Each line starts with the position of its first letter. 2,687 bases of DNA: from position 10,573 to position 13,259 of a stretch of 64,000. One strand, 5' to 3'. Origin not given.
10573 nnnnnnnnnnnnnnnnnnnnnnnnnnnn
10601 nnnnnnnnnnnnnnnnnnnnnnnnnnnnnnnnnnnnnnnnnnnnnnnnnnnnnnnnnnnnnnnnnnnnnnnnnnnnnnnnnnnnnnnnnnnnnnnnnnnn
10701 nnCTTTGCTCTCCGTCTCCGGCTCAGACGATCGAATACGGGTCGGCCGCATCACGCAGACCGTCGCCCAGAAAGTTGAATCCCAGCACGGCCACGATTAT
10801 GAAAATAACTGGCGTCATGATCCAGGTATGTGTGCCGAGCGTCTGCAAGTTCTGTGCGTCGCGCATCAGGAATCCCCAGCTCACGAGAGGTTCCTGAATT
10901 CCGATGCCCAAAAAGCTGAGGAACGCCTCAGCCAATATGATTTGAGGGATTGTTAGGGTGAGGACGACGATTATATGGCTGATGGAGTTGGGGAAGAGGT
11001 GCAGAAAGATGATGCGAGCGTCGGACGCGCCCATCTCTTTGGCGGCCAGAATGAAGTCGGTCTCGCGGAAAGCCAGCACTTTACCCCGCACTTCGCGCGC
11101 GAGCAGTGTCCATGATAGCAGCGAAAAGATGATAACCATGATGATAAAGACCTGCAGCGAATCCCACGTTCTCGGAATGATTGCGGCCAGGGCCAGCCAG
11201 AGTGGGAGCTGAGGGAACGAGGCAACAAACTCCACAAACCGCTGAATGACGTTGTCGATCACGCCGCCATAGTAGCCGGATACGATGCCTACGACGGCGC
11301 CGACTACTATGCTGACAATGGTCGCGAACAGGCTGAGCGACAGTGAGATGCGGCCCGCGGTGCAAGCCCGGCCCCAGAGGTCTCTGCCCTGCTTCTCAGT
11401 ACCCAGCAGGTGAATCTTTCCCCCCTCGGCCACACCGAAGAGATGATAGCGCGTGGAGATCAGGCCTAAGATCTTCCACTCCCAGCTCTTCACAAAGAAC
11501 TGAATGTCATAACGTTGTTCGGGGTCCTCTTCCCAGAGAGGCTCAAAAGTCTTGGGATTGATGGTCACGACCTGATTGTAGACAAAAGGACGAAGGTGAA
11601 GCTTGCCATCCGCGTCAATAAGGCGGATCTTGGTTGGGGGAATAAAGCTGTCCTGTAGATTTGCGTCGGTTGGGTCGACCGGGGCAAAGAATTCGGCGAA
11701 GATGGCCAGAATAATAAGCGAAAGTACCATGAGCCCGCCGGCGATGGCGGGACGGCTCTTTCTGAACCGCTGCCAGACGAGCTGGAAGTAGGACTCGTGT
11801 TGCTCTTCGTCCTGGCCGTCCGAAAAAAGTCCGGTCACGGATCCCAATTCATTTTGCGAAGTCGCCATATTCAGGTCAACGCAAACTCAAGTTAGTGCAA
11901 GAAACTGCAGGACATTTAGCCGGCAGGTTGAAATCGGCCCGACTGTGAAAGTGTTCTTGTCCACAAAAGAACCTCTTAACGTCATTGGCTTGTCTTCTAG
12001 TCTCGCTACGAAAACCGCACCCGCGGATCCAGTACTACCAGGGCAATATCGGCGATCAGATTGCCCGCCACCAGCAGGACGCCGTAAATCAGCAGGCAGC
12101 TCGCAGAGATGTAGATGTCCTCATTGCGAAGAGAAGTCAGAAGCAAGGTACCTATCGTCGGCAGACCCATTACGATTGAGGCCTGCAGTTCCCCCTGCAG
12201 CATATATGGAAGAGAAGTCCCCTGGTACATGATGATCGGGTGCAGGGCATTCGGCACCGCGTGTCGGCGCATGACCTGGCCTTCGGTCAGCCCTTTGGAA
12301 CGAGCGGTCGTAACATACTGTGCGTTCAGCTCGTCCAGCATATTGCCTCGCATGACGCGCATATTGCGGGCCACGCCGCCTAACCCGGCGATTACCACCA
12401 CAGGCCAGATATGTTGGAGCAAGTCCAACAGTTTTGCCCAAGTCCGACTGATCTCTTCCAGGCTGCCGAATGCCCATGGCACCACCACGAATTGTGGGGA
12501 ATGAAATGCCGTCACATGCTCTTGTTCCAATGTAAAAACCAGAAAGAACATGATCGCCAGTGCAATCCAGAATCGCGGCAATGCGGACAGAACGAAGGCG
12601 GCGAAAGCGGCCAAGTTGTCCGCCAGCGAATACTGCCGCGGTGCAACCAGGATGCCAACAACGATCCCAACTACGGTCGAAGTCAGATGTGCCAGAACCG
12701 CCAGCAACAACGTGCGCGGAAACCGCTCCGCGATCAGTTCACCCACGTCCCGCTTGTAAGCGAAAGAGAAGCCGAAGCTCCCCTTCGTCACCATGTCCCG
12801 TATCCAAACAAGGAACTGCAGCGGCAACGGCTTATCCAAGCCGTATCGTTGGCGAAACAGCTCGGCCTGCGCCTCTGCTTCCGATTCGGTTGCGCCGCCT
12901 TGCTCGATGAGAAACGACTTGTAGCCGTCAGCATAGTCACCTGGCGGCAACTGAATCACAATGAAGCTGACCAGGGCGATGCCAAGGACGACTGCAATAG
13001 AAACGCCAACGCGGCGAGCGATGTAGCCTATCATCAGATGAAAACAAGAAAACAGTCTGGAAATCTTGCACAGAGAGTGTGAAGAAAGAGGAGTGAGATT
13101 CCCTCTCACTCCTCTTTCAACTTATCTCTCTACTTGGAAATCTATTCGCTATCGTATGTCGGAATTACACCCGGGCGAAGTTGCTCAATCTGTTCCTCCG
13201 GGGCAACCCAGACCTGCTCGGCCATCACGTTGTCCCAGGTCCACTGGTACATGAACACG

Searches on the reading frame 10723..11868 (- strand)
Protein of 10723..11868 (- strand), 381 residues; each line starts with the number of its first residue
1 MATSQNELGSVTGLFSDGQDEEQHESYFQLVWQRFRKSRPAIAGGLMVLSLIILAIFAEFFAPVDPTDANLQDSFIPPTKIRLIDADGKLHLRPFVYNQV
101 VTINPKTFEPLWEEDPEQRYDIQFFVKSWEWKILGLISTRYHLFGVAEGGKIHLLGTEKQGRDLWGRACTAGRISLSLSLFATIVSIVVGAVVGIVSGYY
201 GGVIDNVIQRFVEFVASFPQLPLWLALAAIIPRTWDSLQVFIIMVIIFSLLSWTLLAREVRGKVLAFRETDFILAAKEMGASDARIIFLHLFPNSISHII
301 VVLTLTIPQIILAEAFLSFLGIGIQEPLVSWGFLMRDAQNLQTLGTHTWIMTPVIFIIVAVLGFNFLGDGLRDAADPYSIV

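Call 3: search_protein_families(library=pfam, proteins=[window:10723-11868:-], max_evalue=0.01)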
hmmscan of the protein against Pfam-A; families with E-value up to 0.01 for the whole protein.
window:10723-11868:- (381 aa): 2 families
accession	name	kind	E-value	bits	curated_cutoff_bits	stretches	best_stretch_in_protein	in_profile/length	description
PF00528.27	BPD_transp_1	-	3.9e-26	92.3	26.4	1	190-377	1-180/184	Binding-protein-dependent transport system inner membrane component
PF12911.12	OppC_N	-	3.4e-14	52.9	23.9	1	26-78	1-53/53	N-terminal TM domain of oligopeptide transport permease C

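Call 4: search_protein_families(library=ncbifam, proteins=[window:10723-11868:-], max_evalue=0.01)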
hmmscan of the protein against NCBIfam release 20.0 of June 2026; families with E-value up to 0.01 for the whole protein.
window:10723-11868:- (381 aa): 25 families
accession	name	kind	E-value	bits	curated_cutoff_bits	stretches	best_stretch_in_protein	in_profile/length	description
NF045476.1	Opp4C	equivalog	8.7e-82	274.5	350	2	151-377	55-277/278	oligopeptide ABC transporter permease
NF045475.1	Opp3C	equivalog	3.5e-67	226.9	450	1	21-377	17-325/328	oligopeptide ABC transporter permease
NF045473.1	Opp1C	equivalog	3.7e-57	193.8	350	2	151-377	46-265/267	nickel/cobalt ABC transporter permease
TIGR02790.1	nickel_nikC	equivalog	7.4e-55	186.3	358.45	1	153-374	42-256/258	nickel ABC transporter permease subunit NikC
NF011662.0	PRK15082.1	equivalog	1.3e-53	182.4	484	2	151-377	79-298/303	glutathione ABC transporter permease GsiD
NF011935.0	PRK15406.1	equivalog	4.5e-53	181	433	1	152-377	81-299/302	oligopeptide ABC transporter permease OppC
NF045474.1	Opp2C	equivalog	7.2e-53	179.6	300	1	152-375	19-235/236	nickel transporter permease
NF007738.0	PRK10417.1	equivalog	2.9e-46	158.2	335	1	151-378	50-270/277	nickel ABC transporter permease subunit NikC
NF008160.0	PRK10913.1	equivalog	5.5e-46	157.4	483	2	148-377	73-296/300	dipeptide ABC transporter permease DppC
NF007376.0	PRK09881.1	equivalog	1.4e-43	149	434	2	152-378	73-292/298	D,D-dipeptide ABC transporter permease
NF047573.1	opine_perm_CntC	exception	4.8e-43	147.5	440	1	151-377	50-269/271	staphylopine uptake ABC transporter permease subunit CntC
NF043080.1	MMSYN1_0166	equivalog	4.5e-38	130.9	370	1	153-377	83-303/307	oligopeptide ABC transporter permease OppC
NF011596.0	PRK15021.1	subfamily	1.3e-27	96.7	439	1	153-379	121-339/341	microcin C ABC transporter permease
NF011691.0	PRK15111.1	equivalog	1.6e-27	96.8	379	2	153-374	76-290/296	putrescine export ABC transporter permease SapC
NF045469.1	Opp1B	equivalog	4e-10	39.7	380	1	171-313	98-248/307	nickel/cobalt ABC transporter permease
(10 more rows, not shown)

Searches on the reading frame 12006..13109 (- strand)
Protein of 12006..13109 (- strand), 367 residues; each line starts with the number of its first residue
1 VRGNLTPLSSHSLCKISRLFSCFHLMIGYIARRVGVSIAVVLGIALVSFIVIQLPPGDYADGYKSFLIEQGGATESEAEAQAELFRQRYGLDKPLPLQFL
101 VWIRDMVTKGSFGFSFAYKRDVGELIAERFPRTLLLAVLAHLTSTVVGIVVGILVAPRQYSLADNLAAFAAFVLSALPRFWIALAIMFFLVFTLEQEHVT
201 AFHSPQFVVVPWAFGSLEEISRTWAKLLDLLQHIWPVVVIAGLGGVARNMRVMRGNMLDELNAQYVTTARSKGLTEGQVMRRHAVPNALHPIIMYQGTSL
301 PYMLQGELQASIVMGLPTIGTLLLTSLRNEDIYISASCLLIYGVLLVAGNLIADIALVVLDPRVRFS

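Call 3: search_protein_families(library=pfam, proteins=[window:12006-13109:-], max_evalue=0.01)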
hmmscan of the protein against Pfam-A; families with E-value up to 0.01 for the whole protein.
window:12006-13109:- (367 aa): 2 families
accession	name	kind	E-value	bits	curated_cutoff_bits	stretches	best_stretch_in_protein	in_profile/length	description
PF00528.27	BPD_transp_1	-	6.9e-30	104.6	26.4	1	148-365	1-183/184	Binding-protein-dependent transport system inner membrane component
PF19300.4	BPD_transp_1_N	-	4.7e-08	33.6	23.8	1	26-137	1-114/114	Binding-prot-dependent transport system membrane comp, N-term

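Call 4: search_protein_families(library=ncbifam, proteins=[window:12006-13109:-], max_evalue=0.01)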
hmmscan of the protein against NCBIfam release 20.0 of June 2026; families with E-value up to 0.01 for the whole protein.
window:12006-13109:- (367 aa): 21 families
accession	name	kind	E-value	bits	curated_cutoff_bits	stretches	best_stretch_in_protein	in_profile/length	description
NF045470.1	Opp2B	equivalog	2.4e-54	184.6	350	1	35-365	3-300/300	nickel ABC transporter permease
NF045472.1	Opp4B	equivalog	4.9e-52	177.2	450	1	26-365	1-319/319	oligopeptide ABC transporter permease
NF045469.1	Opp1B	equivalog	2.7e-51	174.9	380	2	26-220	1-189/307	nickel/cobalt ABC transporter permease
TIGR02789.1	nickel_nikB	equivalog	2.6e-47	161.8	447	2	26-221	1-189/314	nickel ABC transporter permease subunit NikB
NF045471.1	Opp3B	equivalog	8e-43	147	480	2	26-212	1-176/308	oligopeptide ABC transporter permease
NF007677.0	PRK10352.1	equivalog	7.7e-39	133.6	433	1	26-366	1-308/314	nickel ABC transporter permease subunit NikB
NF008161.0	PRK10914.1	equivalog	5.2e-35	121.2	590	1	26-366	1-337/339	dipeptide ABC transporter permease DppB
NF007008.0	PRK09471.1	equivalog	1.5e-34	119.9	388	1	26-366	1-306/306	oligopeptide ABC transporter permease OppB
NF011661.0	PRK15081.1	equivalog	4.1e-34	118.5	463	2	26-195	1-158/306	glutathione ABC transporter permease GsiC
NF011712.0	PRK15133.1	subfamily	1.4e-25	90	445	1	77-366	82-361/364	microcin C ABC transporter permease YejB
NF011690.0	PRK15110.1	equivalog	3.3e-25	89.2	432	1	99-360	44-309/321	putrescine export ABC transporter permease SapB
NF043081.1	MMSYN1_0165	equivalog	4.5e-23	81.9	350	1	118-366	163-386/388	oligopeptide ABC transporter permease OppB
NF045476.1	Opp4C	equivalog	1.5e-08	34.2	350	1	227-307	138-213/278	oligopeptide ABC transporter permease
NF045473.1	Opp1C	equivalog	2.5e-08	33.7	350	1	237-304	133-200/267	nickel/cobalt ABC transporter permease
NF045475.1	Opp3C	equivalog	4.4e-08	32.6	450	1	237-365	193-328/328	oligopeptide ABC transporter permease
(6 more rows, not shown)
